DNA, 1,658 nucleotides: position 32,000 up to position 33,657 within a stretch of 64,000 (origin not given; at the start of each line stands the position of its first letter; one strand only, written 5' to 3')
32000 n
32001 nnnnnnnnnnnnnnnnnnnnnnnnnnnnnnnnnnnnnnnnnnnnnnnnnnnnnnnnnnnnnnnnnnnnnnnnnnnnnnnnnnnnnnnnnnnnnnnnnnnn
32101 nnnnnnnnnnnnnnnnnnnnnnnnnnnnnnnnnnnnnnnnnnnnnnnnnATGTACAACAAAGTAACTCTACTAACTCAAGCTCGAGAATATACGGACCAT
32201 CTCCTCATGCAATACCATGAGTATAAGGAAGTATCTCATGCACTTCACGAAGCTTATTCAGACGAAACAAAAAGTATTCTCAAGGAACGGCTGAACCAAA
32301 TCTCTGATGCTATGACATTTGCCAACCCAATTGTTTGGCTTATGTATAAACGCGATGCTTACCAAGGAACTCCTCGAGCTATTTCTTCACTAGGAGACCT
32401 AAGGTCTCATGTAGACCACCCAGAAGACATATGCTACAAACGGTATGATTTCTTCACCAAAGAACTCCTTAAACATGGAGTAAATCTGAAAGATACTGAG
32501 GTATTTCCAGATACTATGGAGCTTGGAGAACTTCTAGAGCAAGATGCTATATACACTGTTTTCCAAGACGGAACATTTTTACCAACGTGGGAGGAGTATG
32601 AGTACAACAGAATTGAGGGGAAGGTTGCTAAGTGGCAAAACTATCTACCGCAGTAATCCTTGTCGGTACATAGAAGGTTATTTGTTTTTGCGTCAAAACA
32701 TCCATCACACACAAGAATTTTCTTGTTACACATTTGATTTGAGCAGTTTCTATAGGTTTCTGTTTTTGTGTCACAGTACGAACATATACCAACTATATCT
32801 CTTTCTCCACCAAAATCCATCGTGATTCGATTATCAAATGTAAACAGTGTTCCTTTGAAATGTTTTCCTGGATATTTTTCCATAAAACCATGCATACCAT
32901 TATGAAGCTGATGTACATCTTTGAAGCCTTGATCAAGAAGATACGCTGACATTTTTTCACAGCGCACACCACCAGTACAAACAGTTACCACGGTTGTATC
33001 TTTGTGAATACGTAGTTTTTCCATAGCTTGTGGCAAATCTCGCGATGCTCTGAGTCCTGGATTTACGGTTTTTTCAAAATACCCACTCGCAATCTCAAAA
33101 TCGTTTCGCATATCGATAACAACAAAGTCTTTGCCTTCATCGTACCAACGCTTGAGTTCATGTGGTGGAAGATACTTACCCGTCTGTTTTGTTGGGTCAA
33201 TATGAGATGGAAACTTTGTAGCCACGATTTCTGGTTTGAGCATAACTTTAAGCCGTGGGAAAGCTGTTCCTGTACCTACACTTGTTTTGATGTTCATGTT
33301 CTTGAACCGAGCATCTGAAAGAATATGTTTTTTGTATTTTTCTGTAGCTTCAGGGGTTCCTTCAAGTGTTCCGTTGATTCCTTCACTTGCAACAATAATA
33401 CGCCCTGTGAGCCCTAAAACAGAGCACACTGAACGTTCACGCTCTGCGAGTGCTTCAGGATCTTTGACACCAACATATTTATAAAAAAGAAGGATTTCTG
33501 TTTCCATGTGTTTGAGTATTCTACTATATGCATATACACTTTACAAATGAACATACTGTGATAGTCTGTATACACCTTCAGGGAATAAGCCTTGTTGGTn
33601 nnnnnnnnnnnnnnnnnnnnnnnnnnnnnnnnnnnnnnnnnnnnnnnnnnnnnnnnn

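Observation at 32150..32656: Translationally coupled unknown ORF downstream of the NAS homologue, a candidate novel pathway component.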

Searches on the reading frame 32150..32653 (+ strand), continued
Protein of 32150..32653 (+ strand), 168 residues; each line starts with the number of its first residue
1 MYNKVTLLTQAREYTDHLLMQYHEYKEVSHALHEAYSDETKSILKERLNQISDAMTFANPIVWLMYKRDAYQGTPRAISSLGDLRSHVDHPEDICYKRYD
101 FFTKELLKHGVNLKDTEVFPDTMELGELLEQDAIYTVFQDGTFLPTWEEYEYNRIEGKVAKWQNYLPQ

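Call 85: search_protein_families(library=pfam, proteins=[L010:6534-7265:-, L010:7258-8319:-, L010:8345-9463:+, L010:9586-10167:-, L010:10161-11153:+, L010:5024-6016:+, L010:2622-3515:-], max_evalue=0.001)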
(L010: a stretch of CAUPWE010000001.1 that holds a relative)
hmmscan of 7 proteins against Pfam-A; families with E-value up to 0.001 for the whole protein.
L010:6534-7265:- (244 aa): 2 families
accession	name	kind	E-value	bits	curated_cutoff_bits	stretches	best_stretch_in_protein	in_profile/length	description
PF21537.2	DUF1980_C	-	3.3e-15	56.4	25.9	1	142-239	41-138/141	DUF1980 C-terminal domain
PF09323.15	DUF1980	-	0.00077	20.3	25.9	0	15-104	7-107/110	DUF1980 N-terminal domain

L010:7258-8319:- (354 aa): 1 family
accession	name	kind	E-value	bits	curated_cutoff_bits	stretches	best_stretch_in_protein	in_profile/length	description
PF03773.19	ArsP_1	-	2.1e-54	185.1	32.3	1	67-347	2-290/294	Predicted permease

L010:8345-9463:+ (373 aa): 2 families
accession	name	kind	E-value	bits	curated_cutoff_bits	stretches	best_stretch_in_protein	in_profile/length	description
PF04332.21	DUF475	-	7.7e-88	295.5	27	1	52-341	1-291/293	Protein of unknown function (DUF475)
PF03741.22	TerC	-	4.1e-16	59.7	27.8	1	43-310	3-177/178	Integral membrane protein TerC family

L010:9586-10167:- (194 aa): 1 family
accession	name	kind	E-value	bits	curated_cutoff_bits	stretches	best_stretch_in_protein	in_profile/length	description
PF01195.25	Pept_tRNA_hydro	-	2.2e-49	168.2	27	1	11-188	1-176/183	Peptidyl-tRNA hydrolase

L010:10161-11153:+ (331 aa): 1 family
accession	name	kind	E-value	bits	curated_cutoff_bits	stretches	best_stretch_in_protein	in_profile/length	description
PF02492.25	cobW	-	7e-27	94.6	20.7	1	37-191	2-161/180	CobW/HypB/UreG, nucleotide-binding domain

L010:5024-6016:+ (331 aa): 2 families
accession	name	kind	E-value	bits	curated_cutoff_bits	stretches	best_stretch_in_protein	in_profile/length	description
PF02492.25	cobW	-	9.3e-26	90.9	20.7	1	40-199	3-168/180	CobW/HypB/UreG, nucleotide-binding domain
PF13604.12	AAA_30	-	0.001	19.3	27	0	37-181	18-119/191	AAA domain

L010:2622-3515:- (298 aa): 3 families
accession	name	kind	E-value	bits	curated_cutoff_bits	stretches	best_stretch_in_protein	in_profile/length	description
PF02481.21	DNA_processg_A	-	4e-65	219.4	29.6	1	11-216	6-211/212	DNA recombination-mediator protein A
PF17782.7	DprA_WH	-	4.8e-09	36.6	22.9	1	241-291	9-59/61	DprA winged helix domain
PF18306.6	LDcluster4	-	6.2e-08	32.8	26.3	1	49-193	3-124/151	SLOG cluster4 family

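Call 86: find_encoding_contigs(protein=P0060, flank=8000, max_places=3)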
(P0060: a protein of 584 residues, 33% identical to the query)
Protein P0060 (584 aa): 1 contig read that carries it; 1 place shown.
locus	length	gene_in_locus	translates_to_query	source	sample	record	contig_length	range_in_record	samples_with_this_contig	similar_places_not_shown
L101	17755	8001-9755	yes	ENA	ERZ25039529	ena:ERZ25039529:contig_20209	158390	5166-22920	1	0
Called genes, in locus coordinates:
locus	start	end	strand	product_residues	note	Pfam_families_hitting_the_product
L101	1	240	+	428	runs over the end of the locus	PF02861:Clp_N, PF01637:ATPase_2 (faint), PF05621:TniB (faint), PF13191:AAA_16 (weak), PF23569:NBD_SMAX1, PF00004:AAA, PF17871:AAA_lid_9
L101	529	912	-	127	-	PF00587:tRNA-synt_2b (weak)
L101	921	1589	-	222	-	PF00587:tRNA-synt_2b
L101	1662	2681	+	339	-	PF02016:Peptidase_S66, PF17676:Peptidase_S66C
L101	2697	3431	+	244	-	PF01209:Ubie_methyltran, PF02353:CMAS (weak), PF01739:CheR (faint), PF13489:Methyltransf_23, PF13649:Methyltransf_25, PF13847:Methyltransf_31, PF08241:Methyltransf_11, PF08242:Methyltransf_12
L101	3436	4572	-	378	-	PF00152:tRNA-synt_2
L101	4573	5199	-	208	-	PF08241:Methyltransf_11, PF08242:Methyltransf_12, PF13649:Methyltransf_25, PF13847:Methyltransf_31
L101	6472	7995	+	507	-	PF02492:cobW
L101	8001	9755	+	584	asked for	PF00155:Aminotran_1_2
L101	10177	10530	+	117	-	-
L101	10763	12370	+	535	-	PF03235:GmrSD_N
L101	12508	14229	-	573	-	-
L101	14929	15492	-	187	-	-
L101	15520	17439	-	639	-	PF10544:T5orf172, PF13455:MUG113 (weak), PF04851:ResIII (weak)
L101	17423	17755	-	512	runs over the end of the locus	PF07669:Eco57I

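Call 87: find_encoding_contigs(protein=P0016, flank=8000, max_places=3)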
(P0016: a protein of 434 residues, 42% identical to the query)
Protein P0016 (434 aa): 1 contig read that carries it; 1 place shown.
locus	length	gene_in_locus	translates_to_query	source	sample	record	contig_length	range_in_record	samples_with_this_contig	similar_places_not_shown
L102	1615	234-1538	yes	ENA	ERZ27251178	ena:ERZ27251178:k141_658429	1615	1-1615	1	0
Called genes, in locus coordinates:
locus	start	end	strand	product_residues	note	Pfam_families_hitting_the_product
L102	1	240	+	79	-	?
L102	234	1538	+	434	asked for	PF13649:Methyltransf_25 (faint), PF05175:MTS, PF13847:Methyltransf_31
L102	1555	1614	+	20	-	?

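Call 89: search_protein_families(library=ncbifam, proteins=[P0060, P0133, P0016, P0017], max_evalue=0.001)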
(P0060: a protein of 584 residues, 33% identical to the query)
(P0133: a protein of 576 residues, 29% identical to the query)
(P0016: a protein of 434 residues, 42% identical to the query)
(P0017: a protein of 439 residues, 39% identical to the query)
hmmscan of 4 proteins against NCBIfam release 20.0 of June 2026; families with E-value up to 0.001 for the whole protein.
P0060 (584 aa): 39 families (the best 25 are shown)
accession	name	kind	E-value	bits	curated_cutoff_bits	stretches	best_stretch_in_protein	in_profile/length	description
NF041364.1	GntC_guanitoxin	equivalog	1.7e-22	79.8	415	1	30-386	1-355/356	guanitoxin biosynthesis PLP-dependent (S)-gamma-hydroxy-L-arginine cyclodehydratase GntC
TIGR03540.1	DapC_direct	equivalog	2.1e-19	69.7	593.25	1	26-386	28-382/383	LL-diaminopimelate aminotransferase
NF006756.0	PRK09276.1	subfamily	1.9e-18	66.6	507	1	27-387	31-385/387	LL-diaminopimelate aminotransferase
NF005977.0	PRK08068.1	subfamily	2.3e-15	56.7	494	1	19-386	24-385/391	transaminase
NF005815.0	PRK07681.1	equivalog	1.8e-14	53.6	545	1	95-390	97-388/399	LL-diaminopimelate aminotransferase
NF006033.0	PRK08175.1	equivalog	4.5e-14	52.2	647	1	29-385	38-391/407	alanine transaminase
NF004611.0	PRK05942.1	equivalog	6.6e-14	51.7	628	1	29-391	37-393/394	aspartate aminotransferase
NF005593.0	PRK07324.1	equivalog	1.9e-13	50.3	476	1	78-384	64-364/373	aminotransferase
NF052290.2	MocR_like_YczR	exception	5.1e-13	48.5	487.4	1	72-386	145-456/458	MocR-like transcription factor YczR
NF006604.0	PRK09148.1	equivalog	7.5e-13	48.2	648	1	116-385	118-386/406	LL-diaminopimelate aminotransferase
TIGR01140.1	L_thr_O3P_dcar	equivalog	1.2e-12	47.6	290.55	1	91-381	65-330/331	threonine-phosphate decarboxylase CobD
NF004975.0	PRK06348.1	equivalog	1.7e-12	47.1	549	1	17-386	19-381/384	pyridoxal phosphate-dependent aminotransferase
NF004937.0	PRK06290.1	equivalog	1.4e-11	43.8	585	1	119-354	134-370/410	LL-diaminopimelate aminotransferase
NF005613.0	PRK07366.1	equivalog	2.9e-11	43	486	1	64-384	64-384/391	LL-diaminopimelate aminotransferase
NF041091.1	asp_aminotase_Arch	equivalog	5.3e-11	42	550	1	72-386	68-373/376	aspartate aminotransferase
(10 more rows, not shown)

P0133 (576 aa): 47 families (the best 25 are shown)
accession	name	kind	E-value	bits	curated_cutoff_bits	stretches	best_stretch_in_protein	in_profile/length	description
NF041364.1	GntC_guanitoxin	equivalog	2.4e-26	92.5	415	1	90-390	48-354/356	guanitoxin biosynthesis PLP-dependent (S)-gamma-hydroxy-L-arginine cyclodehydratase GntC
NF005815.0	PRK07681.1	equivalog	1.5e-19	70.3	545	1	154-395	149-388/399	LL-diaminopimelate aminotransferase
NF004611.0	PRK05942.1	equivalog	9.7e-19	67.6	628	1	159-396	158-393/394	aspartate aminotransferase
NF006756.0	PRK09276.1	subfamily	1.3e-18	67.1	507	1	175-392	170-385/387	LL-diaminopimelate aminotransferase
NF005977.0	PRK08068.1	subfamily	1.5e-18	67.2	494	1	88-389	79-383/391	transaminase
NF006387.0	PRK08636.1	equivalog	7.8e-18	64.7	675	1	174-374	178-379/403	LL-diaminopimelate aminotransferase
NF004975.0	PRK06348.1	equivalog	2.7e-17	62.8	549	1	85-391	72-381/384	pyridoxal phosphate-dependent aminotransferase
TIGR03540.1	DapC_direct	equivalog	6.2e-17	61.6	593.25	1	176-391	172-382/383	LL-diaminopimelate aminotransferase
NF006604.0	PRK09148.1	equivalog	9.9e-17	61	648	1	186-374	184-370/406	LL-diaminopimelate aminotransferase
NF005613.0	PRK07366.1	equivalog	2.5e-15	56.4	486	1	187-388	184-383/391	LL-diaminopimelate aminotransferase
NF006033.0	PRK08175.1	equivalog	2.1e-14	53.3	647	1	186-373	189-374/407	alanine transaminase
NF041091.1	asp_aminotase_Arch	equivalog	5.6e-13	48.5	550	1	120-390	107-372/376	aspartate aminotransferase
NF052282.1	PLP_TF_PdxR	equivalog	1.2e-12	47.7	320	1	87-339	142-400/448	MocR-like pyridoxine biosynthesis transcription factor PdxR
TIGR03537.1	DapC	equivalog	1.7e-12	46.9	453.6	1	69-374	27-332/350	succinyldiaminopimelate transaminase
NF005593.0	PRK07324.1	equivalog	2.8e-12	46.4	476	1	148-387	130-362/373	aminotransferase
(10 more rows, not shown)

P0016 (434 aa): 19 families
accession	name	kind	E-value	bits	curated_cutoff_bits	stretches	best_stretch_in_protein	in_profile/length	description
NF011529.0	PRK14968.1-3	equivalog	1e-21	77.3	162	1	233-418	5-184/198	putative methyltransferase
TIGR03534.1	RF_mod_PrmC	equivalog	2.4e-14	53.4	199.1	1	231-347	53-168/253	peptide chain release factor N(5)-glutamine methyltransferase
TIGR00536.1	hemK_fam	subfamily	2.2e-12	46.6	115.5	1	232-346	79-193/286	HemK family protein methyltransferase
TIGR03533.1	L3_gln_methyl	equivalog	6.3e-11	42.1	229.7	1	233-347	87-201/284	50S ribosomal protein L3 N(5)-glutamine methyltransferase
TIGR00537.1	hemK_rel_arch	hypoth_equivalog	1.4e-09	37.9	87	1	253-418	7-168/179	HemK2/MTQ2 family protein methyltransferase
NF007023.0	PRK09489.1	equivalog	2e-08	33.8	295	1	228-345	159-271/342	16S rRNA (guanine(1207)-N(2))-methyltransferase RsmC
NF011527.0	PRK14968.1-1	equivalog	1.2e-06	28.4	242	1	244-419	14-180/192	putative methyltransferase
NF011530.0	PRK14968.1-4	equivalog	2e-06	27.3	243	1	267-401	41-168/202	putative methyltransferase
NF047853.1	tRm6a37MtseTrmN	equivalog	5.2e-06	26.4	350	1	265-416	43-193/244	tRNA(1)(Val) (adenine(37)-N(6))-methyltransferase TrmN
NF043040.1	corrin_prot_MT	hypoth_equivalog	5.2e-06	26.1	180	1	259-340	36-115/216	corrinoid protein-associated methyltransferase CpaM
NF001785.0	PRK00517.2-2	equivalog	6.8e-06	25.4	188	1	263-342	143-218/282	50S ribosomal protein L11 methyltransferase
NF011528.0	PRK14968.1-2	equivalog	7.8e-06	25.5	171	1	229-416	5-185/205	putative methyltransferase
TIGR01983.1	UbiG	equivalog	1.6e-05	24.4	102.95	1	260-340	44-121/228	bifunctional 2-polyprenyl-6-hydroxyphenol methylase/3-demethylubiquinol 3-O-methyltransferase UbiG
NF011577.0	PRK15001.1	equivalog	0.00017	20.6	468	1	257-389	220-339/378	23S rRNA (guanine(1835)-N(2))-methyltransferase RlmG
TIGR00406.1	prmA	equivalog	0.00036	20.1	183.15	1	265-342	159-232/288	50S ribosomal protein L11 methyltransferase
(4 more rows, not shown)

P0017 (439 aa): 5 families
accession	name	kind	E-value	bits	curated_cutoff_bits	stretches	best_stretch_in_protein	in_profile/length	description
NF011529.0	PRK14968.1-3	equivalog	3.7e-14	52.6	162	1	232-428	4-190/198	putative methyltransferase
TIGR00537.1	hemK_rel_arch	hypoth_equivalog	5.1e-07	29.5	87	1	266-427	19-173/179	HemK2/MTQ2 family protein methyltransferase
NF011530.0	PRK14968.1-4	equivalog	1.4e-05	24.6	243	1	238-418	13-183/202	putative methyltransferase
NF001785.0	PRK00517.2-2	equivalog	4.3e-05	22.8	188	1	264-319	143-198/282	50S ribosomal protein L11 methyltransferase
NF011527.0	PRK14968.1-1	equivalog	0.00023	20.9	242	1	242-428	12-185/192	putative methyltransferase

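Call 91: list_cluster_members(proteins=[window:32150-32653:+, window:32644-33507:-, window:26784-27233:-, window:27255-28376:-])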
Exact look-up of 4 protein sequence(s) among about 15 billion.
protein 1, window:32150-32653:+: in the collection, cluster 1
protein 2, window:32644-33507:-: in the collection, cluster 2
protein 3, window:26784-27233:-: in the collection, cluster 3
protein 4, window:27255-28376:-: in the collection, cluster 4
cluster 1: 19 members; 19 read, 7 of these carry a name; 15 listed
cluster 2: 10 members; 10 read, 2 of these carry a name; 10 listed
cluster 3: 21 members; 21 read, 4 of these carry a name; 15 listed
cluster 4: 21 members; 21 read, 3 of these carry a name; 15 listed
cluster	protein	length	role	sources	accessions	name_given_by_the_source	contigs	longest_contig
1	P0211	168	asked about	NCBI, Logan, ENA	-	-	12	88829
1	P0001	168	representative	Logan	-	-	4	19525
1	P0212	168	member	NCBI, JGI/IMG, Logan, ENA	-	hypothetical protein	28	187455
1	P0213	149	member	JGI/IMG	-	hypothetical protein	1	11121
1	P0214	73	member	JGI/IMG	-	hypothetical protein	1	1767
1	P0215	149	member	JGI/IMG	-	hypothetical protein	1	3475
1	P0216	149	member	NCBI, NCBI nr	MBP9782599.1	MAG: hypothetical protein KBC50_02610 [Candidatus Pacebacteria bacterium] | hypothetical protein [Candidatus Paceibacterota bacterium]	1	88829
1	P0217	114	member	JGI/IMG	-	hypothetical protein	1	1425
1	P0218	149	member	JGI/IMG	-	hypothetical protein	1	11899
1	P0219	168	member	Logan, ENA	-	-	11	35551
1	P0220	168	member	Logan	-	-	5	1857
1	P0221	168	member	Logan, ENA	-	-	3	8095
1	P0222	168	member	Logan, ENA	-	-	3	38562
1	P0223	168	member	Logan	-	-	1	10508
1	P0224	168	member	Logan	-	-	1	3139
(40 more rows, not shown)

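Call 93: search_protein_families(library=padloc, proteins=[window:32150-32653:+], max_evalue=0.01)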
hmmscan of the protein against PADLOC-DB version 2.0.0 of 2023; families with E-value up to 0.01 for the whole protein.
window:32150-32653:+ (168 aa): 0 families

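Call 94: search_protein_families(library=phrogs, proteins=[window:32150-32653:+], max_evalue=0.01)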
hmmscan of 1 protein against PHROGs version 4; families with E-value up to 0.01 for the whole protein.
window:32150-32653:+ (168 aa): 0 families

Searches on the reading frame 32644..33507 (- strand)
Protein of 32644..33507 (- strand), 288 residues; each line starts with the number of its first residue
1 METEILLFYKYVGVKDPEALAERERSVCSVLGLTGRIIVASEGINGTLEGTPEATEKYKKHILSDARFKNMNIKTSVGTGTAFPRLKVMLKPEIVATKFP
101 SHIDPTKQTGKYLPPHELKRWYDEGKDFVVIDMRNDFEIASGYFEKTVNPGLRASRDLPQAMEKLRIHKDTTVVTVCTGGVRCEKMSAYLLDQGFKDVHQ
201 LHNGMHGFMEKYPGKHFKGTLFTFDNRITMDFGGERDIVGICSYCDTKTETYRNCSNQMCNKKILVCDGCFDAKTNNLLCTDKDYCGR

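Call 3: search_protein_families(library=pfam, proteins=[window:32644-33507:-], max_evalue=0.1)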
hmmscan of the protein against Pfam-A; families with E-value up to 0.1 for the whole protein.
window:32644-33507:- (288 aa): 4 families
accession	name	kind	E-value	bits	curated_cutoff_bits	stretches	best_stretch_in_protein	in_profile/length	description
PF17773.7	UPF0176_N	-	1.8e-24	86.3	26.2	1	4-94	2-92/92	UPF0176 acylphosphatase like domain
PF12368.13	Rhodanese_C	-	6e-14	52.6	26.9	1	218-281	1-62/66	Rhodanase C-terminal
PF00581.25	Rhodanese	-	1.7e-08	35.3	22.2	1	115-210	2-101/102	Rhodanese-like domain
PF04940.18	BLUF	-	0.0022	18.5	25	1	17-73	19-75/92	Sensors of blue-light using FAD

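Call 68: search_protein_families(library=ncbifam, proteins=[window:32644-33507:-], max_evalue=0.001)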
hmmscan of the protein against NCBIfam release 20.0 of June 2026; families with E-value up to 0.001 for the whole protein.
window:32644-33507:- (288 aa): 8 families
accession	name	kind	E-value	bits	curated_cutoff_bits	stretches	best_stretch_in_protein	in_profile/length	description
NF001133.1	PRK00142.1-1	equivalog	2.4e-67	226.8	170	1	5-231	1-228/229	oxygen-dependent tRNA uridine(34) hydroxylase TrhO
NF003703.0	PRK05320.1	equivalog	1.4e-51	175.7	331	1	8-261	8-266/280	sulfurtransferase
NF002397.0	PRK01415.1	equivalog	3.4e-28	99.1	280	1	4-229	6-232/247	hypothetical protein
NF006444.0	PRK08762.1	equivalog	1.2e-07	30.7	449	1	107-209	11-108/387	molybdopterin-synthase adenylyltransferase MoeB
NF045521.1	rhoda_near_glyco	subfamily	2.8e-07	30.4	145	1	124-211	28-111/144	rhodanese homology domain-containing protein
NF005902.0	PRK07878.1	equivalog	3e-06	26.4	647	1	110-210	286-383/392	adenylyltransferase/sulfurtransferase MoeZ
NF001195.0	PRK00162.1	equivalog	3.7e-05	24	102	1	127-215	20-103/108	thiosulfate sulfurtransferase GlpE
NF041203.1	rhodanese_LYCAU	equivalog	0.00082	19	115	0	115-213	25-122/126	rhodanese-related (seleno)protein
